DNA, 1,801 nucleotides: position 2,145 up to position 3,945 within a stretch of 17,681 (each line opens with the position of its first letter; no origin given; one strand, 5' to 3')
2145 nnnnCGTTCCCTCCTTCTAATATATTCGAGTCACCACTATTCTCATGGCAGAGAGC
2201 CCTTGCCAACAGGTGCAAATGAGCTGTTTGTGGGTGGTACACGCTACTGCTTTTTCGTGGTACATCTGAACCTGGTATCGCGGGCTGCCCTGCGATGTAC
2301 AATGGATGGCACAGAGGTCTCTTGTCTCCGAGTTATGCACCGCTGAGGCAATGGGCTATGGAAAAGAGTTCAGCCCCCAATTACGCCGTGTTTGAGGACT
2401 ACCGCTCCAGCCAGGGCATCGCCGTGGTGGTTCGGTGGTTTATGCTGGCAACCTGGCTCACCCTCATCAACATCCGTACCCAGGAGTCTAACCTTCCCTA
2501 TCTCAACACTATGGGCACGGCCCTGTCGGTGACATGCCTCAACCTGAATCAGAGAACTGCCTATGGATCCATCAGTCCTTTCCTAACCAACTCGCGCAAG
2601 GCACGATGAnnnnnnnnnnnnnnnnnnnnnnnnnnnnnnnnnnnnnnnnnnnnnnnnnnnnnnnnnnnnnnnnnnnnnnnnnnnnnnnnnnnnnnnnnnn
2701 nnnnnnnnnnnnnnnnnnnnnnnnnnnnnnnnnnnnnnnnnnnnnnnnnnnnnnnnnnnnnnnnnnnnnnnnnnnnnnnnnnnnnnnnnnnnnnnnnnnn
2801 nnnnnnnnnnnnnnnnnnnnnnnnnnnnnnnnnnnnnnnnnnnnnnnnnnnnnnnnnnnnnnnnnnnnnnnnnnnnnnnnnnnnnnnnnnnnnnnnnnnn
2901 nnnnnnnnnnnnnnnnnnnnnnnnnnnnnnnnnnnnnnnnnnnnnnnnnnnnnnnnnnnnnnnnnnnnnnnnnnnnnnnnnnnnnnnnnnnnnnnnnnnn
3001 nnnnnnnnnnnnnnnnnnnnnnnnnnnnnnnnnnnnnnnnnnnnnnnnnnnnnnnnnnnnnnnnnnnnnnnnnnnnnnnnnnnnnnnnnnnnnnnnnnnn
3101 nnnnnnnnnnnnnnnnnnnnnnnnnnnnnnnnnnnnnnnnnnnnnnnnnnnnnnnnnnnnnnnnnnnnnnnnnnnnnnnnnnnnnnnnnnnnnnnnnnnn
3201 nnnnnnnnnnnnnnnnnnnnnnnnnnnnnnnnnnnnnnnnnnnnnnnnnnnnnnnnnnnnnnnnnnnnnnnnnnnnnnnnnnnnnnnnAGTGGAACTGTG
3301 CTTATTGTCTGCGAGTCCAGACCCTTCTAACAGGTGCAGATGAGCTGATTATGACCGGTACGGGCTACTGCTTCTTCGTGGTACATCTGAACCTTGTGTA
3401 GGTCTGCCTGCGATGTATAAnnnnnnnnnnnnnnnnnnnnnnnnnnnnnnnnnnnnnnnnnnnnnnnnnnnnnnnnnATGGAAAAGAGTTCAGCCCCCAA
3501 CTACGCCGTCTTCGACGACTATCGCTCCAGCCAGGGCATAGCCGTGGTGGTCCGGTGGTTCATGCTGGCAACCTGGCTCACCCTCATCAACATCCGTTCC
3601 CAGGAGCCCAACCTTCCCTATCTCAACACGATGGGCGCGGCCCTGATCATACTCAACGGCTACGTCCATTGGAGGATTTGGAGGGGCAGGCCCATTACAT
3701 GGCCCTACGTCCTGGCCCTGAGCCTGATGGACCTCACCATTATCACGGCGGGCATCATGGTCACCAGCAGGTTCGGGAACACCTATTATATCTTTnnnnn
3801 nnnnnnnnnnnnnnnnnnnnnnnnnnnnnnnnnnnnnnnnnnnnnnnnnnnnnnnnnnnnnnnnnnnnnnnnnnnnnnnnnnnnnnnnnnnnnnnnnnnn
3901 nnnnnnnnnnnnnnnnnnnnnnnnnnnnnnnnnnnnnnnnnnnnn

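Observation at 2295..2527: Decayed paralogue of the sensor kinase: a second two-component system that was lost.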

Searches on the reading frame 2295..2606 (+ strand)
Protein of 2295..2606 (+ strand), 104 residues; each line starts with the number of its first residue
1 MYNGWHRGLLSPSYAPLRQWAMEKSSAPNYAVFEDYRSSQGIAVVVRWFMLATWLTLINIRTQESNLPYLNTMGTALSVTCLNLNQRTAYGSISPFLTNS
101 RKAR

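Call 27: list_cluster_members(proteins=[window:2295-2606:+, window:2358-2606:+, window:454-2148:-, window:2572-3288:-, window:2572-3273:-, window:2572-3258:-, window:4719-5384:+])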
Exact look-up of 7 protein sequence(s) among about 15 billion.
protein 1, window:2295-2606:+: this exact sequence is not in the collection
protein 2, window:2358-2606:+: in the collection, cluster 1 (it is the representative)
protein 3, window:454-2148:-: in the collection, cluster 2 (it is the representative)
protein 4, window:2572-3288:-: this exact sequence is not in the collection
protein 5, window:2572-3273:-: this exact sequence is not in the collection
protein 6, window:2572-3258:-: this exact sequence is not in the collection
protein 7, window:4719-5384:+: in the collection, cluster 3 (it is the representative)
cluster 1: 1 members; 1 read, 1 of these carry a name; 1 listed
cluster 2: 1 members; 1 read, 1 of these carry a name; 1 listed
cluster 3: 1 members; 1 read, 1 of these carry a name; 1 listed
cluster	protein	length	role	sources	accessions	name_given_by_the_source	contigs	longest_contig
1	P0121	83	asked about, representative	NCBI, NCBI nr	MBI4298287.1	MAG: hypothetical protein HY666_00815 [Chloroflexi bacterium] | hypothetical protein [Chloroflexota bacterium]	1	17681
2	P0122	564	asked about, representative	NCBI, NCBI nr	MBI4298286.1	MAG: hypothetical protein HY666_00810 [Chloroflexi bacterium] | hypothetical protein [Chloroflexota bacterium]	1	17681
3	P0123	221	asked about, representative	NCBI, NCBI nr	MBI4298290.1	MAG: response regulator transcription factor [Chloroflexi bacterium] | response regulator transcription factor [Chloroflexota bacterium]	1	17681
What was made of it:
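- On Small membrane-protein modulators of sensor kinases: The 90% cluster is a singleton (call 27).
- Checked: GenBank annotates it as hypothetical protein HY666_00815 / MBI4298287.1 (call 27).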

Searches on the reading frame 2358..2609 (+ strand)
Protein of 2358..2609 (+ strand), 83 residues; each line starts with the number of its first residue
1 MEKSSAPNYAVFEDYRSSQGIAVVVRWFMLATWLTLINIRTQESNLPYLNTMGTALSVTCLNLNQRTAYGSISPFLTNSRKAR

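Call 39: search_protein_families(library=ncbifam, proteins=[window:2358-2609:+], max_evalue=0.01)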
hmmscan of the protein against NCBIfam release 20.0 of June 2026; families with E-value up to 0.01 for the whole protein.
window:2358-2609:+ (83 aa): 0 families

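Call 42: find_homologous_proteins(query=window:2358-2606:+, max_evalue=0.001)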
Query window:2358-2606:+ (83 aa): 2 proteins with E <= 0.001 among 4 candidates.
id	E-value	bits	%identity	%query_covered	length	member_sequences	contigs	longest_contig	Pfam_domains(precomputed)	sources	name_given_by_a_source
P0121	1.0e-47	176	100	100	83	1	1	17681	-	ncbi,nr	ncbi:MAG: hypothetical protein HY666_00815 [Chloroflexi bacterium]|nr:hypothetical protein [Chlorofl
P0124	2.5e-19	86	75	69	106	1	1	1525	-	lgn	-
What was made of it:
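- On Small membrane-protein modulators of sensor kinases: There were 2 word-index hits (call 42).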

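Call 44: find_encoding_contigs(protein=P0124, flank=5000, max_places=5)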
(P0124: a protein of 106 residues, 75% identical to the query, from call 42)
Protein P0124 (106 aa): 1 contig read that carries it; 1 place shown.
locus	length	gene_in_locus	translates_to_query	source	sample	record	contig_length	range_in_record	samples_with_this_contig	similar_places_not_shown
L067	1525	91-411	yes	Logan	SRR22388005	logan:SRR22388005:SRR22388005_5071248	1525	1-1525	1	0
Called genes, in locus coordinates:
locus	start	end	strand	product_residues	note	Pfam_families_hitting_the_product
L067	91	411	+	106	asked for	-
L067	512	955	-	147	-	-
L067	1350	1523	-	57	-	?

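Call 49: search_protein_families(library=pfam, proteins=[L067:512-973:-, window:2358-2609:+], max_evalue=0.01)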
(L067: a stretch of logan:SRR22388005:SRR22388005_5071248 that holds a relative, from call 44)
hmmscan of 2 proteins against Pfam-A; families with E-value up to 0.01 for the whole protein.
L067:512-973:- (153 aa): 2 families
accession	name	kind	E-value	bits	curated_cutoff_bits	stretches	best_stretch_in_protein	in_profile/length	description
PF24627.1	PUMA_CC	-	0.0066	16.9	30.1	0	12-46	16-50/74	PUMA coiled-coil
PF16808.10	PKcGMP_CC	-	0.0091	16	35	0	19-45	2-28/35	Coiled-coil N-terminus of cGMP-dependent protein kinase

window:2358-2609:+ (83 aa): 0 families
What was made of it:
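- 2358..2609 (+): Truncated kinase ORF (83 aa; HY666_00815). Codons 1-56 (2358-2525) are homologous to the kinase. The 27-codon tail is unrelated and overlaps the 3' end of mem238 by 38 nt. No Pfam or NCBIfam hit (calls 39, 49).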

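Call 54: search_protein_representatives(protein=window:2358-2606:+)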
Query: 83 residues. Proteins with E-value up to 0.001 (for the whole library): 48; up to 1e-10: 3; up to 1e-30: 1. The best 48 are listed.
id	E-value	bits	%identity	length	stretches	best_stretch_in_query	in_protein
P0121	3.2e-48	176.2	100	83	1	1-83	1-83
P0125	5.7e-13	64.3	60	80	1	2-58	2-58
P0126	2.8e-11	58.9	53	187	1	2-59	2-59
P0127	2.4e-10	56.0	52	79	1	1-63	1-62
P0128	3.8e-09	52.2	50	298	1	1-62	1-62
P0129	9.4e-09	50.9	60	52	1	3-42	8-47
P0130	1.6e-08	50.2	45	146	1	2-67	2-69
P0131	5.2e-08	48.6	62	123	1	1-42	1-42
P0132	8.4e-08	47.9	54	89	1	5-60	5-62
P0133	1.0e-07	47.6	50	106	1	5-58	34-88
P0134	1.7e-07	47.0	49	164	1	1-62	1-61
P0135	2.1e-07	46.7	56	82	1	1-52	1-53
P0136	2.2e-07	46.6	49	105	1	1-62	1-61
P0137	2.6e-07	46.4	39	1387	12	35-59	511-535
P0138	2.8e-07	46.3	55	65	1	5-53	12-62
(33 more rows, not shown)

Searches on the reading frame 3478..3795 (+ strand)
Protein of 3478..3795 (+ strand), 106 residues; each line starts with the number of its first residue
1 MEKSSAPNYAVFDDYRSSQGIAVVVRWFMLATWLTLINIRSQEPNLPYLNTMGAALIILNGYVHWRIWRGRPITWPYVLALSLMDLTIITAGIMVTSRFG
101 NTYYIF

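Call 31: find_related_loci(query=window:3478-3795:+, collection=metagenome_contigs, flank=6000)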
Query window:3478-3795:+ (106 aa) in metagenome_contigs; peptide patterns used: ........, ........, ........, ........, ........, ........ (x = any residue, [..] = any of these).
110 stretches matched a pattern; 5 encode a relative of the query (tblastn E <= 1e-3); 5 distinct loci.
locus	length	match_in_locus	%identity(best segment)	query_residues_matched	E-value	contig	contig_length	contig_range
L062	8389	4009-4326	84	1-106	2e-62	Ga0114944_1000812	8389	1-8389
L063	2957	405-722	60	1-106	5e-44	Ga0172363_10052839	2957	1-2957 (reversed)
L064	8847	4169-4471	59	7-106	2e-38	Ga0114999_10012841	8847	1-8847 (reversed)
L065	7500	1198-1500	59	7-106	2e-38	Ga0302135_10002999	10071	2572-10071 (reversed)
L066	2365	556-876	54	1-106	3e-37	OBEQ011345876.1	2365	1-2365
